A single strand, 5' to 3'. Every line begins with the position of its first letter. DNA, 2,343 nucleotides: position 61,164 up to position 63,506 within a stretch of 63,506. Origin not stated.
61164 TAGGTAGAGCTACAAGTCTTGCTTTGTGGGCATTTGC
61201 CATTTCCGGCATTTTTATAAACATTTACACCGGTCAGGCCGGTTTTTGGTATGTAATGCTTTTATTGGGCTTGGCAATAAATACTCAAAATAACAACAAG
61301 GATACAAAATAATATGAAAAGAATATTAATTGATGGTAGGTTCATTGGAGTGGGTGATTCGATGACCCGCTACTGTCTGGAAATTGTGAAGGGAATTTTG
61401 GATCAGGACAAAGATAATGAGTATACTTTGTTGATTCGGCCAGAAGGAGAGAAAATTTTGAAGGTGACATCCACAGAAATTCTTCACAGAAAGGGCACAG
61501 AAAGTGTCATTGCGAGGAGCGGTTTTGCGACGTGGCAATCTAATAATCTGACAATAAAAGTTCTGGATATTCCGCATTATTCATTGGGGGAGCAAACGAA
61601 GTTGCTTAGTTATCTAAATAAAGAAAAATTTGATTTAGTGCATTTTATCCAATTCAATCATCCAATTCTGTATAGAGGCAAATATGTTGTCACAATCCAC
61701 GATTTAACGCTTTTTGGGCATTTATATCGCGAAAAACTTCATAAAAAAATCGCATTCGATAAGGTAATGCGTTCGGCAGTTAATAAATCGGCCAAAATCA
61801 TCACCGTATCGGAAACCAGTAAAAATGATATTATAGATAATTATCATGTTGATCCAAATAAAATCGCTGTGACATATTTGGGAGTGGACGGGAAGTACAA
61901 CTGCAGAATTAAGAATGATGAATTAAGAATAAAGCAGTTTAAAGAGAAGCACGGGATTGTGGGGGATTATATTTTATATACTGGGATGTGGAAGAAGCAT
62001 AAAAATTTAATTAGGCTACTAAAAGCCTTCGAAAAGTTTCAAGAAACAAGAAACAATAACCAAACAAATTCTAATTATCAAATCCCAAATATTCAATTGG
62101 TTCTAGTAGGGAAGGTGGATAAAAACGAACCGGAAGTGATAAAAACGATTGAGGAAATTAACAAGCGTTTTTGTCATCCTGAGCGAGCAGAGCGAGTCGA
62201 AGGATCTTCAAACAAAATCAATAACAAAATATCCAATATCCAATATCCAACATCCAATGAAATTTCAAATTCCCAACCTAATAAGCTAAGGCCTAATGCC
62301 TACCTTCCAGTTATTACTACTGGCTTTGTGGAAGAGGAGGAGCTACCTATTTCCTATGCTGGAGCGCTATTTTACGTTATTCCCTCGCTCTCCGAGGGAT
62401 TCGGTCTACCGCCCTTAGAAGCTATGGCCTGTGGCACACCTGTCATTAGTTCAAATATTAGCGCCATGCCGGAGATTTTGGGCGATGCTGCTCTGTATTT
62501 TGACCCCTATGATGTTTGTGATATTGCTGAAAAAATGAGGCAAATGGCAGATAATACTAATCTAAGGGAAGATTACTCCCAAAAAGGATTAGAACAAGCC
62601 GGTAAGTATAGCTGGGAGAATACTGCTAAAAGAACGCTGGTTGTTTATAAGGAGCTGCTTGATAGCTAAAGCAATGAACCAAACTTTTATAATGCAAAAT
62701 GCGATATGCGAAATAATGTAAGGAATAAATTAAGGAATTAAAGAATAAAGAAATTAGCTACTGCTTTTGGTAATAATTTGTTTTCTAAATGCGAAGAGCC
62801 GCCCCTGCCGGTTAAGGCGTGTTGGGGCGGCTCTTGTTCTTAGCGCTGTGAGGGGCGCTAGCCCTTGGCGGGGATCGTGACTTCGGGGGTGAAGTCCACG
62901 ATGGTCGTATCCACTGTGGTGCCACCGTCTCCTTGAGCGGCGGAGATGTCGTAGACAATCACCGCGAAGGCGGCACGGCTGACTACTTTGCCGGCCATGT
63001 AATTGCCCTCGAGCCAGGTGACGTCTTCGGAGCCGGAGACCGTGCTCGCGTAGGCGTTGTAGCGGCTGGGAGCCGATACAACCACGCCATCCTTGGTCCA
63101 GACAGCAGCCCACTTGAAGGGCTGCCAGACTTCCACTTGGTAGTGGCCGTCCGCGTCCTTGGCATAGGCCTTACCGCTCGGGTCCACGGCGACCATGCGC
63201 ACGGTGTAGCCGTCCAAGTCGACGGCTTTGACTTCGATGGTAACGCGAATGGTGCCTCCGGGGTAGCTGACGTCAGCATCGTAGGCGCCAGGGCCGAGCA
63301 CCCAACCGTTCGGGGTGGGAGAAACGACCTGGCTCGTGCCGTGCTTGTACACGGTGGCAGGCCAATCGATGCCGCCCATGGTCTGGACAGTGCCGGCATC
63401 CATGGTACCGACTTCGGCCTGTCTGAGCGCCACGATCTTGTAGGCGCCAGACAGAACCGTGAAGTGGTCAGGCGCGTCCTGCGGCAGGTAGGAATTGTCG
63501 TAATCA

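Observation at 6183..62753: Pervasive 7-nt-periodic AT-rich mini-insertions, in-frame inside conserved genes and also in spacers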

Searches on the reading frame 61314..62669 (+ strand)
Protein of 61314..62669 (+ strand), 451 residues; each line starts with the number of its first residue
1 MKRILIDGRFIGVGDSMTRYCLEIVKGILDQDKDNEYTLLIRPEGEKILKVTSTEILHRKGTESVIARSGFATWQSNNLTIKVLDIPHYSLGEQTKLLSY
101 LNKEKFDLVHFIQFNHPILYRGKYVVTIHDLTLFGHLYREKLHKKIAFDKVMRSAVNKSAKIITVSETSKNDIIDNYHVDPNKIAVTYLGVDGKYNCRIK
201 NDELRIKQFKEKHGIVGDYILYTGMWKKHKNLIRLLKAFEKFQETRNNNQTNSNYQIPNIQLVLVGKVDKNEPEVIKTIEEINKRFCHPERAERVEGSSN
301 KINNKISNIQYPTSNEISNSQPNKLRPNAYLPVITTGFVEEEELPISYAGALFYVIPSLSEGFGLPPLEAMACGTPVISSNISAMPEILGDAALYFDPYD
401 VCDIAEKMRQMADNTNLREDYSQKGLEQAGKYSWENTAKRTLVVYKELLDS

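Call 7: search_protein_families(library=pfam, proteins=[window:61314-62669:+])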
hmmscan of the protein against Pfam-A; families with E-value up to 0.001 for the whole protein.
window:61314-62669:+ (451 aa): 7 families
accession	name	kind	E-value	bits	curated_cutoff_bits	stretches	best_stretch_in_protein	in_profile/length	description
PF00534.26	Glycos_transf_1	-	2e-28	99.5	26.4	2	333-425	75-169/172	Glycosyl transferases group 1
PF13692.12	Glyco_trans_1_4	-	2.4e-21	76.9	27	1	332-414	60-142/142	Glycosyl transferases group 1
PF13439.12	Glyco_transf_4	-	9.6e-15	55.4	28.5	1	87-192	54-167/170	Glycosyltransferase Family 4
PF20706.3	GT4-conflict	-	2.9e-07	30.2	26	1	341-392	272-323/385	Family 4 Glycosyltransferase in conflict systems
PF13524.12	Glyco_trans_1_2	-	8.1e-06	26.3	25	1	336-440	32-141/144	Glycosyl transferase-like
PF00982.27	Glyco_transf_20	-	5.5e-05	22.5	32.5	0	162-290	218-349/473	Glycosyltransferase family 20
PF13579.12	Glyco_trans_4_4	-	5.8e-05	23.9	29.7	1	95-190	61-158/158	Glycosyl transferase 4-like domain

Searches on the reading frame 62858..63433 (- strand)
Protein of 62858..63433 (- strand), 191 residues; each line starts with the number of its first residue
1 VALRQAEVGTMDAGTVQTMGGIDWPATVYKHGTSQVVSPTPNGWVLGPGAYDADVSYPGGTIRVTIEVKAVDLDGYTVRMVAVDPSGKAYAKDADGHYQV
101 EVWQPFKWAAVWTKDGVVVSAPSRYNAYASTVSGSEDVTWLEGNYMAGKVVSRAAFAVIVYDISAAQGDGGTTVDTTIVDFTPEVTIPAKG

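Call 69: find_encoding_contigs(protein=window:62858-63433:-, flank=10000, max_places=3)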
Protein window:62858-63433:- (191 aa): 1 contig read that carries it; 1 place shown.
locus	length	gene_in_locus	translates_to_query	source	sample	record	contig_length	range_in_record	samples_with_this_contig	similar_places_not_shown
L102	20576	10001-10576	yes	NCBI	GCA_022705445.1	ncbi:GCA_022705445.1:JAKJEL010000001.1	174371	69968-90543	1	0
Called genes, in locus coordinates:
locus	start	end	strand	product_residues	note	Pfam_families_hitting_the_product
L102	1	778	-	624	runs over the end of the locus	PF12229:PG_binding_4, PF04294:VanW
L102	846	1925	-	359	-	PF10509:GalKase_gal_bdg, PF00288:GHMP_kinases_N, PF08544:GHMP_kinases_C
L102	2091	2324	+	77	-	-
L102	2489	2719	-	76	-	PF11213:DUF3006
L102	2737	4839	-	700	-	PF03030:H_PPase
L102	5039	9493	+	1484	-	PF17802:SpaA (faint), PF13620:CarboxypepD_reg (faint), PF13715:CarbopepD_reg_2 (faint)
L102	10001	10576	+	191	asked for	-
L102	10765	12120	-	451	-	PF13439:Glyco_transf_4, PF13524:Glyco_trans_1_2 (weak), PF13692:Glyco_trans_1_4, PF00534:Glycos_transf_1, PF20706:GT4-conflict (weak)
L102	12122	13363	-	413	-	PF04932:Wzy_C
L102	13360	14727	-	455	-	PF04932:Wzy_C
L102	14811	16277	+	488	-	PF09852:DUF2079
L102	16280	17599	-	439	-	PF04932:Wzy_C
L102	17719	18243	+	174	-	PF13181:TPR_8 (faint), PF13428:TPR_14 (faint), PF13432:TPR_16 (faint), PF00515:TPR_1 (weak), PF07719:TPR_2 (faint), PF13414:TPR_11 (weak), PF14559:TPR_19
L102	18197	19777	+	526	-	PF01839:FG-GAP (faint), PF13517:FG-GAP_3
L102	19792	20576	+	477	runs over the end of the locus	PF01943:Polysacc_synt, PF03023:MurJ, PF01554:MatE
